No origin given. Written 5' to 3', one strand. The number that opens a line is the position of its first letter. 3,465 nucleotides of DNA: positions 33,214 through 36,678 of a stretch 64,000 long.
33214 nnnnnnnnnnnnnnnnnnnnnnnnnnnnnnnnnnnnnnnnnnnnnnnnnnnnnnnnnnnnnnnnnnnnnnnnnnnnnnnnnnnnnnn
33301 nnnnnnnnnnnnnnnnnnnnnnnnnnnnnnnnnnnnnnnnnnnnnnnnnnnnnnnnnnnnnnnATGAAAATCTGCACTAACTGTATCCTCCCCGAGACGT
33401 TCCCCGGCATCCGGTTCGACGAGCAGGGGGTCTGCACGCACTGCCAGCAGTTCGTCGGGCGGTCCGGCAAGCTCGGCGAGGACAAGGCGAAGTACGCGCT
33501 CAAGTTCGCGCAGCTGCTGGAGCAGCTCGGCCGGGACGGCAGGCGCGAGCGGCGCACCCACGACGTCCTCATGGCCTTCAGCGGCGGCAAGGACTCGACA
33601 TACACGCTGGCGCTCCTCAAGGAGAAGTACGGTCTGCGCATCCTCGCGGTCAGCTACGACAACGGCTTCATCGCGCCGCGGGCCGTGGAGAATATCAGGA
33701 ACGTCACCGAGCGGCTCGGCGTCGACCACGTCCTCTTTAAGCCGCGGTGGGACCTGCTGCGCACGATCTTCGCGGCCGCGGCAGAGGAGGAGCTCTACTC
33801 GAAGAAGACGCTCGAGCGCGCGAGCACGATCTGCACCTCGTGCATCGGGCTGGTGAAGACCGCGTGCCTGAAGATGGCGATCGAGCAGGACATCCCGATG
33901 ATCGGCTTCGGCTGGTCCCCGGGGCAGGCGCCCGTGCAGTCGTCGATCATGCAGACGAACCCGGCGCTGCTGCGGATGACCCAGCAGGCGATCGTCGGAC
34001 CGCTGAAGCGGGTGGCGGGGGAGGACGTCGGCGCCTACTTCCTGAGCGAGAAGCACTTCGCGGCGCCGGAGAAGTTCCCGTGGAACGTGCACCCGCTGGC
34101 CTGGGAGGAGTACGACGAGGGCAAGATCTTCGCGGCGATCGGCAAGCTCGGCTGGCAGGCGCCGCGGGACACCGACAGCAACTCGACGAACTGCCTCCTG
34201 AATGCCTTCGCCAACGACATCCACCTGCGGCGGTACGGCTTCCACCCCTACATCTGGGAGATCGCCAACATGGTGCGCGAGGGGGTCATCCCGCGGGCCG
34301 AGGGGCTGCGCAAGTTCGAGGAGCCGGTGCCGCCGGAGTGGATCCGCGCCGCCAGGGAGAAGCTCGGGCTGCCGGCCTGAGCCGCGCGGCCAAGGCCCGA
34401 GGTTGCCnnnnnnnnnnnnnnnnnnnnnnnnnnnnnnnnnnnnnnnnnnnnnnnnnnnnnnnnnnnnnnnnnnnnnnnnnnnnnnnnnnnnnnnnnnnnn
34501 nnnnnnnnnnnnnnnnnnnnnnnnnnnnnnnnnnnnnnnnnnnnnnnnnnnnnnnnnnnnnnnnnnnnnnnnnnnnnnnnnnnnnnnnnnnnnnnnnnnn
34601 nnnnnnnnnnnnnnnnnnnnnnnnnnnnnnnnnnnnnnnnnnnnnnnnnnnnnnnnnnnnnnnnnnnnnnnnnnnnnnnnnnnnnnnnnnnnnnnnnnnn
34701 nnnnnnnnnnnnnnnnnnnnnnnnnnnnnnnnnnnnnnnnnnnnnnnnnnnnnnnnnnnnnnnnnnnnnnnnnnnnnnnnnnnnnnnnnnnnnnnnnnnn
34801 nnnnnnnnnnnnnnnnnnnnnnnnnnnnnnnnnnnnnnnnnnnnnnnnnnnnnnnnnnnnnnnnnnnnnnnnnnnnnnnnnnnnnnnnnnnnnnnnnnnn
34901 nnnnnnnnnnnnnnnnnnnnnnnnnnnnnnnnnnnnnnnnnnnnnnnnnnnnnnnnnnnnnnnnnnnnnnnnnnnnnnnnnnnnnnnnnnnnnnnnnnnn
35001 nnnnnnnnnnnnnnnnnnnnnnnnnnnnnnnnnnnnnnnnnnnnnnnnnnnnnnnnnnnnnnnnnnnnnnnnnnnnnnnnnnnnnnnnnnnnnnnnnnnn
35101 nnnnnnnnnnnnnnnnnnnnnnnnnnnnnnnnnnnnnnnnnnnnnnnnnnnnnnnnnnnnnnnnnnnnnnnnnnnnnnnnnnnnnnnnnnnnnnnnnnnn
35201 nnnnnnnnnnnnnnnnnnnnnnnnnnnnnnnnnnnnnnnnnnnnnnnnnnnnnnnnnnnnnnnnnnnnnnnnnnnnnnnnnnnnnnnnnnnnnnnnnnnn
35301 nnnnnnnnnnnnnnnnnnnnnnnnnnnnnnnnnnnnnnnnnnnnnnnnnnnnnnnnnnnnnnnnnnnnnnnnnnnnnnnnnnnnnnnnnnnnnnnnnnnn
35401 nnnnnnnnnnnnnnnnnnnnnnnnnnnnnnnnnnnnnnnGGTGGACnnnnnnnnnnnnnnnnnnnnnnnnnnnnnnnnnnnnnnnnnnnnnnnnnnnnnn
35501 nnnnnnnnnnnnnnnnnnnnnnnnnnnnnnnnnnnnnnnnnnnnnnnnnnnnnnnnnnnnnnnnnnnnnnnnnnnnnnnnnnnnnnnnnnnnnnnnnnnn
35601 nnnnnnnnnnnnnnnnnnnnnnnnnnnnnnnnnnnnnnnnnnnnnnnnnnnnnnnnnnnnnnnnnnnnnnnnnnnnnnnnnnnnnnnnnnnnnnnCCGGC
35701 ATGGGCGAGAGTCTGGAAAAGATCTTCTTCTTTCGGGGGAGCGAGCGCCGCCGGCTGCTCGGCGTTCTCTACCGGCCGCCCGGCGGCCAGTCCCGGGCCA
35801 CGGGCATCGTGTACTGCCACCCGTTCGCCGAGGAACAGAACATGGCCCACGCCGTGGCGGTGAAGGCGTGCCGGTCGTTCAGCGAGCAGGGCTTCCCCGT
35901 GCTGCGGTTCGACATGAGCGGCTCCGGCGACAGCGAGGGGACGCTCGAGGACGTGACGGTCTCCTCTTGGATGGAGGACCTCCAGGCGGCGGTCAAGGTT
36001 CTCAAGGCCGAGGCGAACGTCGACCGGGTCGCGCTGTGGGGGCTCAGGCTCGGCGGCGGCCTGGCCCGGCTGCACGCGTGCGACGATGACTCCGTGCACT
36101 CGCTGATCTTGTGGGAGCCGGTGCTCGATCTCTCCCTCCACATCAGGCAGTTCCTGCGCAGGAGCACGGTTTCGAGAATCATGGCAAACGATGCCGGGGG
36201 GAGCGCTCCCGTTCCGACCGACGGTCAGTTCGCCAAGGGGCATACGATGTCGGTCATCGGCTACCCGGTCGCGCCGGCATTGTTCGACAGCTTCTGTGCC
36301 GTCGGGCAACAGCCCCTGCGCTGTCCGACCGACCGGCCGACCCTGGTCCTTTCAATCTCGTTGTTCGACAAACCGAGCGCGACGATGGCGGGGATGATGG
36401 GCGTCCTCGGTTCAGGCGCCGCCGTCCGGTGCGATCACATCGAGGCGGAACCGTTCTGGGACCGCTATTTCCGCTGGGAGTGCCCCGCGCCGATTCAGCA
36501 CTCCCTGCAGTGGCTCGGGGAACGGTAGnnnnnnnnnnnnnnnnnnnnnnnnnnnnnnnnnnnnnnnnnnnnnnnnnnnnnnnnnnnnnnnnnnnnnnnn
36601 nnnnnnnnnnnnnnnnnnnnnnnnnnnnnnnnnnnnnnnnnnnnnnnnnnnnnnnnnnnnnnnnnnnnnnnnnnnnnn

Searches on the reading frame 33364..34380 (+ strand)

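Call 17: search_protein_families(library=ncbifam, proteins=[window:33364-34380:+], max_evalue=0.00001)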
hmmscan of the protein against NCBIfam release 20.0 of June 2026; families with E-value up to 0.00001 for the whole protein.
window:33364-34380:+ (338 aa): 4 families
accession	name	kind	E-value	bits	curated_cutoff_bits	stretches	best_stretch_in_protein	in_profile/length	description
TIGR03573.1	WbuX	subfamily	3.8e-44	151.5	203.2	1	1-320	1-315/344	N-acetyl sugar amidotransferase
TIGR00268.2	TIGR00268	equivalog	2.8e-06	26.8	150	1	64-126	12-75/259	ATP-dependent sacrificial sulfur transferase LarE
NF038212.1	argG_rel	exception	2.9e-06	26.3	425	1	63-135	12-82/381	argininosuccinate synthase-related protein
NF006351.0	PRK08576.1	equivalog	7e-06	24.9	290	0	60-123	229-291/436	hypothetical protein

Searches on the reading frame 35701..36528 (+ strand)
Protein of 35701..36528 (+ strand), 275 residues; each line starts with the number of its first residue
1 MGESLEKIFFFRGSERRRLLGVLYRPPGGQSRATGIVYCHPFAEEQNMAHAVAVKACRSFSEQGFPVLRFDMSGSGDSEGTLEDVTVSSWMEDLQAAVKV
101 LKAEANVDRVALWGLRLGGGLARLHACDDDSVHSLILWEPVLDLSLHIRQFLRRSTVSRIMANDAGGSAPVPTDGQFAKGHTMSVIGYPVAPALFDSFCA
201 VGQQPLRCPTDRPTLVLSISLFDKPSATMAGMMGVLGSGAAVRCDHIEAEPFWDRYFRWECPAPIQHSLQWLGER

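Call 34: search_protein_families(library=ncbifam, proteins=[window:35701-36528:+], max_evalue=1e-8)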
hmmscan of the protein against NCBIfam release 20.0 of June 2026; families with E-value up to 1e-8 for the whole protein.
window:35701-36528:+ (275 aa): 3 families
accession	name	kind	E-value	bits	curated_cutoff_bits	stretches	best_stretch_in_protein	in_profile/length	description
TIGR03101.1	hydr2_PEP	hypoth_equivalog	1.3e-38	133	202.75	1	8-270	2-263/266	hydrolase 2, exosortase A system-associated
TIGR03100.1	hydr1_PEP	hypoth_equivalog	5.3e-16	58.7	168.45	1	14-141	9-133/274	hydrolase 1, exosortase A system-associated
NF047920.1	lactonase_UilS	equivalog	5.8e-11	42.6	400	1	23-136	14-126/285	UilS family quorum-quenching N-acyl-homoserine lactonase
